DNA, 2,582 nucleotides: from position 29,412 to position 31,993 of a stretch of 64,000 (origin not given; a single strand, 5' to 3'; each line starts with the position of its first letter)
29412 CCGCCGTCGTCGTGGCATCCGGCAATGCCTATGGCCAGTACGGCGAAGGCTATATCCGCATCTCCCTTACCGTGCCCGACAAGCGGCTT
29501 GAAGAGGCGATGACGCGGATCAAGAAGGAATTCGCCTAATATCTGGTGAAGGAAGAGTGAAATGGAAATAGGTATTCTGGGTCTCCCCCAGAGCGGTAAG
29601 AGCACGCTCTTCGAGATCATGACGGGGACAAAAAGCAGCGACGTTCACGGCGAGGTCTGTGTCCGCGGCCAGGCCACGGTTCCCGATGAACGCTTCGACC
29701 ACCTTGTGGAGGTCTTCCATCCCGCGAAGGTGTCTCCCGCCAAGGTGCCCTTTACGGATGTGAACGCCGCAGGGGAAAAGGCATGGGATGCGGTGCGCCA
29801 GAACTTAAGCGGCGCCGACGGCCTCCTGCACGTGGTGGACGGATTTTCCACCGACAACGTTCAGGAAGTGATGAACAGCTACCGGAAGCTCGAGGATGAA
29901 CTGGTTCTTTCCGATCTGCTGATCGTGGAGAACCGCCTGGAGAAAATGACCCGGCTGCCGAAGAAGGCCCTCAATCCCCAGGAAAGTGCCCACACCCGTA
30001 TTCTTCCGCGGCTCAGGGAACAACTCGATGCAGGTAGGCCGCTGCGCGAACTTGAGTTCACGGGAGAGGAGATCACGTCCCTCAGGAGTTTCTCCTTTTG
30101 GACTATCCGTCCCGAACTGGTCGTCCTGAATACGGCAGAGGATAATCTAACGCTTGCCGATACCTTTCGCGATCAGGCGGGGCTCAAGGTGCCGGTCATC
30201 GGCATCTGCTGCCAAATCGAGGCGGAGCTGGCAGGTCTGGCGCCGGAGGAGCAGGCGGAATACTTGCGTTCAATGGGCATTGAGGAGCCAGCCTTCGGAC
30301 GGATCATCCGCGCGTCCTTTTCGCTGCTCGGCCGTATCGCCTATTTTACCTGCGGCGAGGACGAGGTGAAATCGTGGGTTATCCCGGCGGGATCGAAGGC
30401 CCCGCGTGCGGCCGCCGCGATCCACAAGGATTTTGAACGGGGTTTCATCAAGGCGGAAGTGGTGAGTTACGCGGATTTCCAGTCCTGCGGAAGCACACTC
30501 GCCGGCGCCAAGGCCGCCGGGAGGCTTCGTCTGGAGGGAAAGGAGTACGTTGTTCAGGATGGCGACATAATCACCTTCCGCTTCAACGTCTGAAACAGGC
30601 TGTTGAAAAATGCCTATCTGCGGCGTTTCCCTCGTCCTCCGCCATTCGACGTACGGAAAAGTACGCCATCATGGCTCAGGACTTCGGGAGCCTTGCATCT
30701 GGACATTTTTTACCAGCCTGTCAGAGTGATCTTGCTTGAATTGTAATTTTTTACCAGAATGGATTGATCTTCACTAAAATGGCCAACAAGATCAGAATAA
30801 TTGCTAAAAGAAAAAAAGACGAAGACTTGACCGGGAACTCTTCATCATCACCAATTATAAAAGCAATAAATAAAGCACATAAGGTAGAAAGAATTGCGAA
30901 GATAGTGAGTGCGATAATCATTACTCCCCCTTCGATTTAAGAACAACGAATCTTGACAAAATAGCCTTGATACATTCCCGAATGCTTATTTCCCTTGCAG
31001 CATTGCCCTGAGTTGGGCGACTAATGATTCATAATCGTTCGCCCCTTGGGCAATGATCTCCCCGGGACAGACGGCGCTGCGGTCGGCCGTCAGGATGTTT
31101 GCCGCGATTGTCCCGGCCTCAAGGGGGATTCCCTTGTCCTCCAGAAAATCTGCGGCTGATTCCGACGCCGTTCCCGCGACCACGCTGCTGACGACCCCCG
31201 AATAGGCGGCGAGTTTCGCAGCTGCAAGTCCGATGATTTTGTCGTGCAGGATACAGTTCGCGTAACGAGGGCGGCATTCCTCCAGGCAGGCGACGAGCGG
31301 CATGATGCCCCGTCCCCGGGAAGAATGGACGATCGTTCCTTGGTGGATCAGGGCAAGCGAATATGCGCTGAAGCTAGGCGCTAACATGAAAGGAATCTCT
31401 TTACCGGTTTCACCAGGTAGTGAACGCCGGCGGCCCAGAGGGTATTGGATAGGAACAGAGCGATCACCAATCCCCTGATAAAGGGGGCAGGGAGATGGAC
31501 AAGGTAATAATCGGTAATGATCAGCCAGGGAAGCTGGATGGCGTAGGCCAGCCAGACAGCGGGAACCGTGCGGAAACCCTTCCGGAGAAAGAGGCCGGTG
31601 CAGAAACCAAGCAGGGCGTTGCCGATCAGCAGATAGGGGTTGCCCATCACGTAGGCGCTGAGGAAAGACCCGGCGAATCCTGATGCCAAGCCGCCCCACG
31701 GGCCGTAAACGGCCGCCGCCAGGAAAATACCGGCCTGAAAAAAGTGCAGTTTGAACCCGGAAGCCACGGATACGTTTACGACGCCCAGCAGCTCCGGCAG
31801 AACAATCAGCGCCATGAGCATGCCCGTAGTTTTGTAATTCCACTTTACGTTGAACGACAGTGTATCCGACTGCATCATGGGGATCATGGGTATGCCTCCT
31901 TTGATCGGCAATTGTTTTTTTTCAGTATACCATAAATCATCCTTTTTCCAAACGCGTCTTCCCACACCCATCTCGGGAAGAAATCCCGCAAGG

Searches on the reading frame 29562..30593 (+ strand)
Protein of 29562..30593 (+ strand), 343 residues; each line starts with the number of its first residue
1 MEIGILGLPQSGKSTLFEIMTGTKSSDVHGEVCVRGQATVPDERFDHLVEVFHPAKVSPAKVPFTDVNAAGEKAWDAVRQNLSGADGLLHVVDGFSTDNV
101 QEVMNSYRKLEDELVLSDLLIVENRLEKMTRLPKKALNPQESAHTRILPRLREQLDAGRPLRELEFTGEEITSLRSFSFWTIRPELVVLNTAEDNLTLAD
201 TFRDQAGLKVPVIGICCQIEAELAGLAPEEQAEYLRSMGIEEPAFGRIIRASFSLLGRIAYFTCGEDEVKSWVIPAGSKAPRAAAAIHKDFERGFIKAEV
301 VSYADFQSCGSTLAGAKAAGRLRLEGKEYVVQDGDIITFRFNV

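Call 12: find_encoding_contigs(protein=window:29562-30593:+, flank=10000, max_places=6)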
Protein window:29562-30593:+ (343 aa): 4 contigs read that carry it; 4 places shown.
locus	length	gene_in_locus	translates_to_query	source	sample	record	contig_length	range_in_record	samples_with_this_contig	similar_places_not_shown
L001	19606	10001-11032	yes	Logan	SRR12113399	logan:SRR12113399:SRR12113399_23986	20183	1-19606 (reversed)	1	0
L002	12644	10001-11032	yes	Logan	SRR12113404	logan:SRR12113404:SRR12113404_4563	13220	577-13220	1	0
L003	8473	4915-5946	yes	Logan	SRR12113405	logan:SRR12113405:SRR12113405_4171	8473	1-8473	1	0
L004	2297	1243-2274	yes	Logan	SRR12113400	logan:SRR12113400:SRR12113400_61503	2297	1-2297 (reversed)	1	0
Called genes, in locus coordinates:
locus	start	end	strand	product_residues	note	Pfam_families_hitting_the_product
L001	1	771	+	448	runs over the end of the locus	?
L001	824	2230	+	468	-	PF13230:GATase_4 (weak), PF13522:GATase_6, PF13537:GATase_7, PF00156:Pribosyltran (weak)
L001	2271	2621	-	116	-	-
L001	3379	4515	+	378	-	PF13173:AAA_14, PF13635:DUF4143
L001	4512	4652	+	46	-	-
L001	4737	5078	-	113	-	PF00543:P-II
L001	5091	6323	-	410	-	PF00909:Ammonium_transp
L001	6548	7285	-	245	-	-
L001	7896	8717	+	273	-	PF01678:DAP_epimerase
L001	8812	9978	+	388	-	PF00155:Aminotran_1_2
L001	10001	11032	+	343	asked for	PF01926:MMR_HSR1 (faint), PF06071:YchF-GTPase_C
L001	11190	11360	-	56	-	-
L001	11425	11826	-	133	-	PF08973:TM1506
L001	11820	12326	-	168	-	PF07155:ECF-ribofla_trS (weak)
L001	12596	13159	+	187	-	PF01590:GAF, PF13185:GAF_2, PF13492:GAF_3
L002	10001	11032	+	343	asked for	PF01926:MMR_HSR1 (faint), PF06071:YchF-GTPase_C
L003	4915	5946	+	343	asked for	PF01926:MMR_HSR1 (faint), PF06071:YchF-GTPase_C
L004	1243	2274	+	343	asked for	PF01926:MMR_HSR1 (faint), PF06071:YchF-GTPase_C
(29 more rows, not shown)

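Call 50: search_protein_families(library=pfam, proteins=[window:29562-30593:+], max_evalue=0.001)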
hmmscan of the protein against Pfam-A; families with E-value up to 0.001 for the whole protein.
window:29562-30593:+ (343 aa): 2 families
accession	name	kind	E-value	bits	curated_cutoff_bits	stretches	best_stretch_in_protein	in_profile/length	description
PF06071.19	YchF-GTPase_C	-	1.8e-34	118.1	27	1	259-342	2-84/84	Protein of unknown function (DUF933)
PF01926.29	MMR_HSR1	-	1.9e-05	25.2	21.9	1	2-110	1-99/113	50S ribosome-binding GTPase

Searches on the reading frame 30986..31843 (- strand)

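Call 50: search_protein_families(library=pfam, proteins=[window:30986-31843:-], max_evalue=0.001)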
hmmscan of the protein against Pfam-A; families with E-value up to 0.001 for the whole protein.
window:30986-31843:- (285 aa): 1 family
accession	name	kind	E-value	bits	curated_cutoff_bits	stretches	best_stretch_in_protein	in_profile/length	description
PF08973.16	TM1506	-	2e-17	63.5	27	1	161-280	11-128/130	Domain of unknown function (DUF1893)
